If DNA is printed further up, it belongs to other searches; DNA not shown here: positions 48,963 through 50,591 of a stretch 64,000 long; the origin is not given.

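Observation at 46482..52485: Gtr-like periplasmic glycosylation module carrying its own FAD oxidase and SDR reductase: possible epimerisation of a lipid-linked sugar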

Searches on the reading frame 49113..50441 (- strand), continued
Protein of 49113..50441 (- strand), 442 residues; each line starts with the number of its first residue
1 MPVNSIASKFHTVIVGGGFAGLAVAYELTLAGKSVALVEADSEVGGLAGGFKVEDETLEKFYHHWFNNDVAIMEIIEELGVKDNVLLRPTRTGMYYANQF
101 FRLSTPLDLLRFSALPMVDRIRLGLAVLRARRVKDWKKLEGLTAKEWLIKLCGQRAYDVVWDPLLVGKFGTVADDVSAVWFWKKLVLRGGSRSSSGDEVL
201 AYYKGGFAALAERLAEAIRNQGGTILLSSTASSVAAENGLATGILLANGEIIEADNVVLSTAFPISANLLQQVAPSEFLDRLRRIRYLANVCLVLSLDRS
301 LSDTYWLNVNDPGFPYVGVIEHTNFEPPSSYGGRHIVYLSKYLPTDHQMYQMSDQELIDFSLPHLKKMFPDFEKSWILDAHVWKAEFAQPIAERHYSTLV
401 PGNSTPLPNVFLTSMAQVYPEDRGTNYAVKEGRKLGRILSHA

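Call 7: find_homologous_proteins(query=window:49113-50441:-, max_evalue=1e-10)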
Query window:49113-50441:- (442 aa): 5526 proteins with E <= 1e-10 among 8000 candidates; the best 120 are listed.
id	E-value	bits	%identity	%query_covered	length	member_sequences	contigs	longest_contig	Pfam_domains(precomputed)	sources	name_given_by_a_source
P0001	6.1e-297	1002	100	100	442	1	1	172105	PF01266.31,PF01593.31,PF13450.13,PF00890.31,PF07992.21,PF05834.19,PF12831.14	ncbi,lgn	-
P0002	2.8e-237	806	79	98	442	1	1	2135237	PF01266.31,PF01593.31,PF13450.13,PF00890.31,PF07992.21,PF03486.21,PF05834.19,PF12831.14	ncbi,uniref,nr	ncbi:NAD(P)/FAD-dependent oxidoreductase [Lysobacter soyae]|uniref:NAD(P)/FAD-dependent oxidoreducta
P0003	2.9e-230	783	78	96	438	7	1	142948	PF01266.31,PF01593.31,PF13450.13,PF00890.31,PF07992.21,PF00070.34,PF01494.26,PF12831.14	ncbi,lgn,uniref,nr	ncbi:NAD(P)/FAD-dependent oxidoreductase [Xanthomonas arboricola]|uniref:NAD(P)/FAD-dependent oxidor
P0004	4.0e-230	782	76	98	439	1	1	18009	PF01266.31,PF01593.31,PF13450.13,PF00890.31,PF07992.21,PF00070.34,PF01494.26,PF12831.14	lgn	-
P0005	6.4e-230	781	76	98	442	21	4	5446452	PF01266.31,PF01593.31,PF13450.13,PF00890.31,PF07992.21,PF00070.34,PF12831.14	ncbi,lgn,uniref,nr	ncbi:NAD(P)/FAD-dependent oxidoreductase [Xanthomonas campestris pv. trichodesmae]|uniref:Amine oxid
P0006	1.8e-229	780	77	97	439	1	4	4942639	PF01946.24,PF01266.31,PF01593.31,PF13450.13,PF00890.31,PF07992.21,PF00070.34,PF12831.14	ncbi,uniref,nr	ncbi:NAD(P)/FAD-dependent oxidoreductase [Xanthomonas hyacinthi]|uniref:Amine oxidase n=1 Tax=Xantho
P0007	6.8e-229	778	76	97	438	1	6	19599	PF01266.31,PF01593.31,PF13450.13,PF00890.31,PF07992.21,PF00070.34,PF12831.14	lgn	-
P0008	1.2e-227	774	76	98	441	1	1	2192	PF01946.24,PF01266.31,PF01593.31,PF13450.13,PF00890.31,PF07992.21,PF00070.34,PF03486.21,PF01494.26,PF12831.14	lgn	-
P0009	1.1e-226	771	76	97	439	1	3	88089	PF01266.31,PF01593.31,PF13450.13,PF00890.31,PF07992.21,PF00070.34,PF03486.21,PF01494.26,PF12831.14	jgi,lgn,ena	jgi:protoporphyrinogen oxidase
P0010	1.4e-226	770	75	98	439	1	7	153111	PF01266.31,PF01593.31,PF13450.13,PF00890.31,PF07992.21,PF00070.34,PF01494.26,PF12831.14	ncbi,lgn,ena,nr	ncbi:MAG: hypothetical protein DI597_11400 [Pseudoxanthomonas spadix]|nr:MAG: hypothetical protein D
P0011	8.8e-226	768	75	98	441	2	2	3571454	PF01266.31,PF01593.31,PF13450.13,PF00890.31,PF07992.21,PF00070.34,PF03486.21,PF12831.14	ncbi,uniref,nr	ncbi:NAD(P)/FAD-dependent oxidoreductase [Xanthomonas albilineans]|uniref:NAD(P)/FAD-dependent oxido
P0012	1.4e-225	767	75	99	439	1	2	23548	PF01946.24,PF01266.31,PF01593.31,PF13450.13,PF00890.31,PF07992.21,PF00070.34,PF12831.14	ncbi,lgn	-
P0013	1.6e-224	764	75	98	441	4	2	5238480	PF01266.31,PF01593.31,PF13450.13,PF00890.31,PF07992.21,PF00070.34,PF03486.21,PF12831.14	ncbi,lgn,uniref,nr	ncbi:NAD(P)/FAD-dependent oxidoreductase [Xanthomonas sp. NCPPB 2654]|uniref:NAD(P)/FAD-dependent ox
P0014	2.6e-224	763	75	97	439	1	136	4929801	PF01946.24,PF01266.31,PF01593.31,PF13450.13,PF00890.31,PF07992.21,PF00070.34,PF03486.21,PF01494.26,PF12831.14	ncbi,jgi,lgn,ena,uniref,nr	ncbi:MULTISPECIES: NAD(P)/FAD-dependent oxidoreductase [Stenotrophomonas]|uniref:NAD(P)/FAD-dependen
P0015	4.9e-224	762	74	98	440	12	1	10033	PF01946.24,PF01266.31,PF01593.31,PF13450.13,PF00890.31,PF07992.21,PF00070.34,PF01494.26,PF12831.14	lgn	-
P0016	5.2e-224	762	76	96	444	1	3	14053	PF01266.31,PF01593.31,PF13450.13,PF00890.31,PF07992.21,PF00070.34,PF03486.21,PF12831.14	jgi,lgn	-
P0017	6.7e-224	762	75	97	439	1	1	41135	PF01946.24,PF01266.31,PF01593.31,PF13450.13,PF00890.31,PF07992.21,PF00070.34,PF03486.21,PF01494.26,PF12831.14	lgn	-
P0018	2.8e-223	760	75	97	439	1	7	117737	PF01946.24,PF01266.31,PF01593.31,PF13450.13,PF00890.31,PF07992.21,PF00070.34,PF01494.26,PF12831.14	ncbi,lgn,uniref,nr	ncbi:FAD-dependent oxidoreductase [Stenotrophomonas maltophilia]|uniref:NAD(P)/FAD-dependent oxidore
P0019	7.7e-223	758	73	98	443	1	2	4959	PF01946.24,PF01266.31,PF01593.31,PF13450.13,PF00890.31,PF07992.21,PF00070.34,PF03486.21,PF12831.14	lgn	-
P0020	4.0e-222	756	73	99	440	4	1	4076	PF01946.24,PF01266.31,PF01593.31,PF13450.13,PF00890.31,PF07992.21,PF00070.34,PF03486.21,PF12831.14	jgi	-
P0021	2.1e-220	750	74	98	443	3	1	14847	PF01266.31,PF01593.31,PF13450.13,PF00890.31,PF07992.21,PF00070.34,PF03486.21,PF12831.14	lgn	-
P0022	5.2e-218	742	72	97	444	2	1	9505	PF01946.24,PF01266.31,PF01593.31,PF13450.13,PF00890.31,PF07992.21,PF03486.21,PF12831.14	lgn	-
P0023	2.7e-216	737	73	98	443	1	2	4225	PF01266.31,PF01593.31,PF13450.13,PF00070.34,PF03486.21,PF12831.14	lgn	-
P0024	6.3e-216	735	70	98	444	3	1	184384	PF01946.24,PF01266.31,PF01593.31,PF13450.13,PF00890.31,PF07992.21,PF12831.14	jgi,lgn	jgi:protoporphyrinogen oxidase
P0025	3.7e-213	726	72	98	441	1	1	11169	PF01266.31,PF01593.31,PF13450.13,PF00890.31,PF00070.34,PF01494.26,PF12831.14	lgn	-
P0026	1.9e-212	724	73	98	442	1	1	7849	PF01946.24,PF01266.31,PF01593.31,PF13450.13,PF00890.31,PF07992.21,PF00070.34,PF03486.21,PF01494.26,PF12831.14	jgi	jgi:protoporphyrinogen oxidase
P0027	1.0e-211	721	72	98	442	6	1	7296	PF01946.24,PF01266.31,PF01593.31,PF13450.13,PF00890.31,PF07992.21,PF00070.34,PF03486.21,PF01494.26,PF12831.14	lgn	-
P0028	1.6e-211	721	71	98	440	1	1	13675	PF01946.24,PF01266.31,PF01593.31,PF13450.13,PF00890.31,PF07992.21,PF00070.34,PF12831.14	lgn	-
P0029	1.6e-211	721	71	98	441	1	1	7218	PF01266.31,PF01593.31,PF13450.13,PF00890.31,PF07992.21,PF00070.34,PF01494.26,PF12831.14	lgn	-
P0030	3.1e-211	720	71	96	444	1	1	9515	PF01266.31,PF01593.31,PF13450.13,PF00890.31,PF03486.21,PF12831.14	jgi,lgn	jgi:Protoporphyrinogen oxidase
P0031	9.1e-211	718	70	98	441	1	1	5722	PF01946.24,PF01266.31,PF01593.31,PF13450.13,PF00890.31,PF01494.26,PF12831.14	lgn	-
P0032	1.2e-210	718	70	98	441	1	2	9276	PF01946.24,PF01266.31,PF01593.31,PF13450.13,PF00890.31,PF07992.21,PF00070.34,PF01494.26,PF12831.14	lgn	-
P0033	3.4e-210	716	70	98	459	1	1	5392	PF01946.24,PF01266.31,PF01593.31,PF13450.13,PF00890.31,PF07992.21,PF00070.34,PF03486.21,PF01494.26,PF12831.14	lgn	-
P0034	8.9e-210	715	70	97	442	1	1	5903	PF01946.24,PF01266.31,PF01593.31,PF13450.13,PF00890.31,PF12831.14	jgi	jgi:protoporphyrinogen oxidase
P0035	2.2e-209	714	69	97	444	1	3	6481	PF01946.24,PF01266.31,PF01593.31,PF13450.13,PF00890.31,PF12831.14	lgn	-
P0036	8.3e-209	712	71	98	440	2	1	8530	PF01946.24,PF01266.31,PF01593.31,PF13450.13,PF00890.31,PF07992.21,PF00070.34,PF03486.21,PF01494.26,PF12831.14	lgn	-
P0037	1.1e-208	711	70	97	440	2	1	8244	PF01266.31,PF01593.31,PF13450.13,PF00890.31,PF07992.21,PF00070.34,PF12831.14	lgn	-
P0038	5.4e-208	709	71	98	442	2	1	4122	PF01946.24,PF01266.31,PF01593.31,PF13450.13,PF00890.31,PF07992.21,PF00070.34,PF03486.21,PF01494.26,PF12831.14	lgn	-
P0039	7.8e-208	709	70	98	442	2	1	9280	PF01946.24,PF01266.31,PF01593.31,PF13450.13,PF00890.31,PF07992.21,PF01494.26,PF12831.14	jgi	-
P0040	1.0e-205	702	68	98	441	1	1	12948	PF01946.24,PF01266.31,PF01593.31,PF13450.13,PF00890.31,PF00070.34,PF01494.26,PF12831.14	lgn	-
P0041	5.9e-205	699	70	97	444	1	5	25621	PF01946.24,PF01266.31,PF01593.31,PF13450.13,PF00890.31,PF07992.21,PF00070.34,PF12831.14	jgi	jgi:protoporphyrinogen oxidase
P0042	3.5e-200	683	67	98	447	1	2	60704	PF01266.31,PF01593.31,PF13450.13,PF01494.26,PF12831.14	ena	-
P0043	1.4e-196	672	64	98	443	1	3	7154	PF01266.31,PF01593.31,PF13450.13,PF00890.31,PF07992.21,PF12831.14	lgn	-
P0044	8.5e-196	669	63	98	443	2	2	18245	PF01266.31,PF01593.31,PF13450.13,PF00890.31,PF07992.21,PF01134.29,PF12831.14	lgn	-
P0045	9.0e-195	666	65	96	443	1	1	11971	PF01946.24,PF01266.31,PF01593.31,PF13450.13,PF00890.31,PF12831.14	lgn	-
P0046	4.9e-190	650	62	96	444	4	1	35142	PF01266.31,PF01593.31,PF13450.13,PF00890.31,PF07992.21,PF00070.34,PF03486.21,PF12831.14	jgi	jgi:protoporphyrinogen oxidase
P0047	1.2e-189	649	64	97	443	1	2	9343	PF01946.24,PF01266.31,PF01593.31,PF13450.13,PF00890.31,PF01494.26,PF12831.14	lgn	-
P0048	2.1e-188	645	64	98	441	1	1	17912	PF01946.24,PF01266.31,PF01593.31,PF13450.13,PF00890.31,PF07992.21,PF00070.34,PF03486.21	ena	-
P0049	3.6e-188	644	61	98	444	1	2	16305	PF01266.31,PF01593.31,PF13450.13,PF00890.31,PF07992.21,PF00070.34,PF12831.14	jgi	jgi:protoporphyrinogen oxidase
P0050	2.7e-186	638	62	97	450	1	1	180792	PF01946.24,PF01266.31,PF01593.31,PF13450.13,PF00890.31,PF07992.21,PF03486.21,PF12831.14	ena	-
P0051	1.6e-185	635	62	98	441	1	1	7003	PF01946.24,PF01266.31,PF01593.31,PF13450.13,PF00890.31,PF07992.21,PF00070.34,PF03486.21,PF01494.26,PF12831.14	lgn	-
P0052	6.4e-185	633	62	98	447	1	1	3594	PF01266.31,PF01593.31,PF13450.13,PF00890.31,PF07992.21,PF00070.34,PF12831.14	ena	-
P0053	8.0e-185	633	62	97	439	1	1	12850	PF01946.24,PF01266.31,PF01593.31,PF13450.13,PF00890.31,PF07992.21,PF00070.34,PF03486.21,PF05834.19,PF01494.26,PF12831.14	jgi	jgi:protoporphyrinogen oxidase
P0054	1.2e-184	632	62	97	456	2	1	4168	PF01266.31,PF01593.31,PF13450.13,PF00890.31,PF07992.21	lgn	-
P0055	1.8e-184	632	60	99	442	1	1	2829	PF01946.24,PF01266.31,PF01593.31,PF13450.13,PF00890.31,PF07992.21,PF00070.34,PF03486.21,PF01494.26,PF12831.14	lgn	-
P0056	2.1e-184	631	62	97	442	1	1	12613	PF01946.24,PF01266.31,PF01593.31,PF13450.13,PF00890.31,PF07992.21,PF00070.34,PF03486.21,PF01494.26,PF12831.14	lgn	-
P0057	3.1e-184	631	62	93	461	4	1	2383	PF01266.31,PF01593.31,PF13450.13,PF00890.31,PF07992.21,PF00070.34,PF03486.21,PF12831.14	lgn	-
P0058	4.7e-184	630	62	99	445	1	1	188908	PF01266.31,PF01593.31,PF13450.13,PF00890.31,PF07992.21,PF03486.21,PF12831.14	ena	-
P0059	4.9e-184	630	61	97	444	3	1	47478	PF01266.31,PF01593.31,PF13450.13,PF00890.31,PF07992.21,PF00070.34,PF03486.21,PF12831.14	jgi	-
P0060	5.5e-184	630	61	96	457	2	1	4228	PF01946.24,PF01266.31,PF01593.31,PF13450.13,PF00890.31,PF07992.21,PF00070.34,PF03486.21,PF12831.14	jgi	jgi:protoporphyrinogen oxidase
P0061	6.7e-184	630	62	97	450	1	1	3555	PF01946.24,PF01266.31,PF01593.31,PF13450.13,PF00890.31,PF07992.21,PF03486.21,PF01494.26,PF12831.14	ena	-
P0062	1.8e-183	628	59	99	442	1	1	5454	PF01946.24,PF01266.31,PF01593.31,PF13450.13,PF00890.31,PF07992.21,PF00070.34,PF01494.26,PF12831.14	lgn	-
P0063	2.2e-183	628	63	98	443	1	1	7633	PF01266.31,PF01593.31,PF13450.13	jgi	jgi:protoporphyrinogen oxidase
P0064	3.5e-183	627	63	95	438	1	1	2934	PF01266.31,PF01593.31,PF13450.13,PF07992.21,PF00070.34,PF12831.14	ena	-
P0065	3.9e-183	627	62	97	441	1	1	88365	PF01946.24,PF01266.31,PF01593.31,PF13450.13,PF00890.31,PF07992.21,PF00070.34,PF03486.21,PF01494.26,PF12831.14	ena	-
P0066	6.4e-183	627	60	97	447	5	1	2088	PF01266.31,PF01593.31,PF13450.13,PF00890.31,PF07992.21,PF00070.34,PF12831.14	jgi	jgi:protoporphyrinogen oxidase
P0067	6.4e-183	627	62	97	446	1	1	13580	PF01946.24,PF01266.31,PF01593.31,PF13450.13,PF00890.31,PF07992.21,PF00070.34,PF01494.26,PF12831.14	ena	-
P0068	1.1e-182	626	61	98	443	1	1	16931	PF01946.24,PF01266.31,PF01593.31,PF13450.13,PF00890.31,PF07992.21,PF00070.34,PF03486.21,PF01494.26,PF12831.14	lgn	-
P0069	1.8e-182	625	61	98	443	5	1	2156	PF01946.24,PF01266.31,PF01593.31,PF13450.13,PF00890.31,PF07992.21,PF00070.34,PF03486.21,PF12831.14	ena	-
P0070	2.3e-182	625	62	98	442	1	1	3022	PF01946.24,PF01266.31,PF01593.31,PF13450.13,PF00890.31,PF07992.21,PF03486.21,PF12831.14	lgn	-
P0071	3.7e-182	624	61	98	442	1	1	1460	PF01946.24,PF01266.31,PF01593.31,PF13450.13,PF00890.31,PF07992.21,PF00070.34,PF01494.26,PF12831.14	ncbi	-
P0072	4.1e-182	624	62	98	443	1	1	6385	PF01946.24,PF01266.31,PF01593.31,PF13450.13,PF00890.31,PF07992.21,PF00070.34,PF01494.26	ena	-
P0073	4.7e-182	624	59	98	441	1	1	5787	PF01946.24,PF01266.31,PF01593.31,PF13450.13,PF00890.31,PF07992.21,PF00070.34,PF01494.26,PF12831.14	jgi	-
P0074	4.7e-182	624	61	98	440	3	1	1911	PF01946.24,PF01266.31,PF01593.31,PF13450.13,PF00890.31,PF07992.21,PF00070.34,PF01494.26,PF12831.14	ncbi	-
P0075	5.4e-182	624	59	97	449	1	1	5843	PF01266.31,PF01593.31,PF13450.13,PF00890.31,PF12831.14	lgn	-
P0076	5.4e-182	624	61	98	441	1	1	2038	PF01946.24,PF01266.31,PF01593.31,PF13450.13,PF00890.31,PF07992.21,PF00070.34,PF03486.21,PF12831.14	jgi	jgi:protoporphyrinogen oxidase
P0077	1.0e-181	623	61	99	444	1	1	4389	PF01946.24,PF01266.31,PF01593.31,PF13450.13,PF00890.31,PF07992.21,PF01494.26,PF12831.14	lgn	-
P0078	1.1e-181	622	61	96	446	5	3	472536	PF01266.31,PF01593.31,PF13450.13,PF00890.31,PF07992.21,PF00070.34,PF12831.14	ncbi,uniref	ncbi:amine oxidase [Methylobacterium radiotolerans]|uniref:NAD(P)/FAD-dependent oxidoreductase n=1 T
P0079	1.3e-181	622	62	97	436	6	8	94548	PF01946.24,PF01266.31,PF01593.31,PF13450.13,PF00890.31,PF07992.21,PF00070.34,PF03486.21,PF01494.26,PF12831.14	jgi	jgi:protoporphyrinogen oxidase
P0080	1.7e-181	622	62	97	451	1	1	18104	PF01266.31,PF01593.31,PF13450.13,PF00890.31,PF07992.21,PF00070.34,PF12831.14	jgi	-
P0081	1.7e-181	622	60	94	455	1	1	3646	PF01266.31,PF01593.31,PF13450.13,PF00890.31,PF07992.21,PF01134.29,PF12831.14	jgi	jgi:protoporphyrinogen oxidase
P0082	1.7e-181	622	61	97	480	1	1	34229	PF01266.31,PF01593.31,PF13450.13,PF00890.31,PF07992.21,PF12831.14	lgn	-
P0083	3.3e-181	621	62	98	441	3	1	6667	PF01266.31,PF01593.31,PF13450.13,PF00890.31,PF07992.21,PF00070.34,PF12831.14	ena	-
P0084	3.5e-181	621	60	99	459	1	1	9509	PF01266.31,PF01593.31,PF13450.13,PF00890.31,PF07992.21,PF00070.34,PF01494.26,PF12831.14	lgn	-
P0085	4.3e-181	621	60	100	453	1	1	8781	PF01946.24,PF01266.31,PF01593.31,PF13450.13,PF00890.31,PF07992.21,PF00070.34,PF05834.19,PF12831.14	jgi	jgi:protoporphyrinogen oxidase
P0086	4.4e-181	621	60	92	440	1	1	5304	PF01266.31,PF01593.31,PF13450.13,PF00890.31,PF07992.21,PF00070.34,PF03486.21,PF12831.14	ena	-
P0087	5.4e-181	620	61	98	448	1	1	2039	PF01266.31,PF01593.31,PF13450.13,PF00890.31,PF07992.21,PF00070.34,PF03486.21,PF12831.14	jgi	jgi:protoporphyrinogen oxidase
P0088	5.5e-181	620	61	98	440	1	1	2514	PF01946.24,PF01266.31,PF01593.31,PF13450.13,PF00890.31,PF07992.21,PF00070.34,PF03486.21,PF01494.26,PF12831.14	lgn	-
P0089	6.0e-181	620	61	97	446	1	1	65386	PF01946.24,PF01266.31,PF01593.31,PF13450.13,PF00890.31,PF07992.21,PF00070.34,PF01494.26,PF12831.14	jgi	jgi:protoporphyrinogen oxidase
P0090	6.5e-181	620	58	98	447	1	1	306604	PF01946.24,PF01266.31,PF01593.31,PF13450.13,PF00890.31,PF07992.21,PF00070.34,PF12831.14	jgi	jgi:protoporphyrinogen oxidase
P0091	9.6e-181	619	59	99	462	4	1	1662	PF01266.31,PF01593.31,PF13450.13,PF00890.31,PF07992.21,PF00070.34,PF03486.21,PF12831.14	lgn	-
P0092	1.1e-180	619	60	98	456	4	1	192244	PF01266.31,PF01593.31,PF13450.13,PF00890.31,PF07992.21,PF00070.34,PF03486.21,PF12831.14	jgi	jgi:protoporphyrinogen oxidase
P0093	1.4e-180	619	60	98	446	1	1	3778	PF01946.24,PF01266.31,PF01593.31,PF13450.13,PF00890.31,PF07992.21,PF00070.34,PF01494.26,PF12831.14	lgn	-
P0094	2.0e-180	618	61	99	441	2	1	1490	PF01946.24,PF01266.31,PF01593.31,PF13450.13,PF00890.31,PF07992.21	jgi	jgi:protoporphyrinogen oxidase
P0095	2.0e-180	618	61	97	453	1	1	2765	PF01266.31,PF01593.31,PF13450.13,PF00890.31,PF07992.21,PF00070.34,PF12831.14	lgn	-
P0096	2.8e-180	618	60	100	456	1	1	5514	PF01266.31,PF01593.31,PF13450.13,PF00890.31,PF07992.21,PF00070.34,PF01494.26,PF12831.14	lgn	-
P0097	3.7e-180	617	60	94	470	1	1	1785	PF01946.24,PF01266.31,PF01593.31,PF13450.13,PF00890.31,PF07992.21,PF00070.34,PF03486.21,PF05834.19,PF01494.26,PF12831.14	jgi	jgi:protoporphyrinogen oxidase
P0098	3.9e-180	617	61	98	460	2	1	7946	PF01946.24,PF01266.31,PF01593.31,PF13450.13,PF00890.31,PF07992.21,PF00070.34,PF12831.14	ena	-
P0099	4.0e-180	617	60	95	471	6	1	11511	PF01266.31,PF01593.31,PF13450.13,PF00890.31,PF07992.21,PF00070.34,PF03486.21,PF12831.14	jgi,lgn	-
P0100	4.3e-180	617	58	98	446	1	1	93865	PF01946.24,PF01266.31,PF01593.31,PF13450.13,PF07992.21,PF00070.34,PF12831.14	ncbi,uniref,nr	ncbi:NAD(P)/FAD-dependent oxidoreductase [Microvirga sp. Mcv34]|uniref:NAD(P)/FAD-dependent oxidored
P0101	4.8e-180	617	59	98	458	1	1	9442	PF01266.31,PF01593.31,PF13450.13,PF00890.31,PF07992.21,PF00070.34,PF03486.21,PF12831.14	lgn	-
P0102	5.1e-180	617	60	94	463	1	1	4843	PF01946.24,PF01266.31,PF01593.31,PF13450.13,PF00890.31,PF07992.21,PF01134.29,PF12831.14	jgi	jgi:protoporphyrinogen oxidase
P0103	6.2e-180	617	62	97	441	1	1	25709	PF01946.24,PF01266.31,PF01593.31,PF13450.13,PF00890.31,PF07992.21,PF00070.34,PF03486.21,PF01494.26,PF12831.14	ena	-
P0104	6.5e-180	617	61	95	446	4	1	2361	PF01266.31,PF01593.31,PF13450.13,PF00890.31,PF07992.21,PF00070.34,PF12831.14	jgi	jgi:protoporphyrinogen oxidase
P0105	8.1e-180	616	60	98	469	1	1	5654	PF01266.31,PF01593.31,PF13450.13,PF00890.31,PF07992.21,PF00070.34,PF03486.21,PF01494.26,PF12831.14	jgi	jgi:protoporphyrinogen oxidase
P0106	8.2e-180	616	61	99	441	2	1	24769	PF01946.24,PF01266.31,PF01593.31,PF13450.13,PF00890.31,PF07992.21,PF00070.34,PF03486.21,PF01494.26,PF12831.14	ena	-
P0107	9.2e-180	616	61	97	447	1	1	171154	PF01266.31,PF01593.31,PF13450.13,PF00890.31,PF07992.21,PF00070.34,PF12831.14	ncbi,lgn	ncbi:NAD(P)/FAD-dependent oxidoreductase [Endothiovibrio diazotrophicus]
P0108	9.8e-180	616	60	99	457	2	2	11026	PF01946.24,PF01266.31,PF01593.31,PF13450.13,PF00890.31,PF07992.21,PF00070.34,PF03486.21,PF01494.26,PF12831.14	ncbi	-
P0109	9.8e-180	616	60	97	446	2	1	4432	PF01946.24,PF01266.31,PF01593.31,PF13450.13,PF00890.31,PF07992.21,PF00070.34,PF03486.21,PF01494.26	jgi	jgi:protoporphyrinogen oxidase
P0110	1.1e-179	616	60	98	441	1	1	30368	PF01266.31,PF01593.31,PF13450.13,PF00890.31,PF12831.14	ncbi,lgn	-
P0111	1.6e-179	615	59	99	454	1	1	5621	PF01266.31,PF01593.31,PF13450.13,PF07992.21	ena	-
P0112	1.6e-179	615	61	97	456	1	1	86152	PF01946.24,PF01266.31,PF01593.31,PF13450.13,PF00890.31,PF07992.21,PF00070.34,PF03486.21,PF12831.14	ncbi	-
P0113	1.7e-179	615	60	98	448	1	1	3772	PF01266.31,PF01593.31,PF13450.13,PF00890.31,PF00070.34,PF01494.26,PF12831.14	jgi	jgi:protoporphyrinogen oxidase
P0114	1.7e-179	615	62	96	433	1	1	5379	PF01946.24,PF01266.31,PF01593.31,PF13450.13,PF00890.31,PF07992.21,PF00070.34,PF12831.14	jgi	jgi:protoporphyrinogen oxidase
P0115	2.0e-179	615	59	97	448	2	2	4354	PF01266.31,PF01593.31,PF13450.13,PF00890.31,PF07992.21,PF00070.34,PF12831.14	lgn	-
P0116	2.3e-179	615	61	97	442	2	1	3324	PF01946.24,PF01266.31,PF01593.31,PF13450.13,PF00890.31,PF07992.21,PF00070.34,PF03486.21,PF01494.26,PF12831.14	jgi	-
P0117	2.3e-179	615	60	97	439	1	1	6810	PF01266.31,PF01593.31,PF13450.13,PF00890.31,PF07992.21,PF01494.26,PF12831.14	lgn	-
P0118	2.7e-179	615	61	97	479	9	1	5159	PF01266.31,PF01593.31,PF13450.13,PF00890.31,PF07992.21,PF01134.29,PF12831.14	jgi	jgi:protoporphyrinogen oxidase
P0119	2.9e-179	615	61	98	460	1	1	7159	PF01946.24,PF01266.31,PF01593.31,PF13450.13,PF00890.31,PF07992.21,PF00070.34,PF12831.14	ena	-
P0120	3.7e-179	614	60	97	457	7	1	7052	PF01946.24,PF01266.31,PF01593.31,PF13450.13,PF00890.31,PF07992.21,PF00070.34,PF03486.21,PF12831.14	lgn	-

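Call 8: find_encoding_contigs(protein=P0001, flank=10000, max_places=2)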
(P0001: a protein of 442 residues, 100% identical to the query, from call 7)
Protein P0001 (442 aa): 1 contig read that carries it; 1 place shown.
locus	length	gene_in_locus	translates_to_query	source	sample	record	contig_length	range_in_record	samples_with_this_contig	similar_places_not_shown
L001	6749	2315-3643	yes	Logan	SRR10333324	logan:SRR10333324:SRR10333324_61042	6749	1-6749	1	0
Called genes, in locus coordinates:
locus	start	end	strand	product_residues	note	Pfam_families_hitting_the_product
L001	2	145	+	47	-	?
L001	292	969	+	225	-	PF01370:Epimerase (weak)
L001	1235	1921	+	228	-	-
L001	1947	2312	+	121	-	PF04138:GtrA_DPMS_TM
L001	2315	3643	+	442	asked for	PF00890:FAD_binding_2 (faint), PF01266:DAO (weak), PF05834:Lycopene_cycl (faint), PF07992:Pyr_redox_2 (faint), PF12831:FAD_oxidored (faint), PF13450:NAD_binding_8, PF01593:Amino_oxidase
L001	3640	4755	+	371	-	-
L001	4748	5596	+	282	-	-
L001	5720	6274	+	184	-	-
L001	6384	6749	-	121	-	?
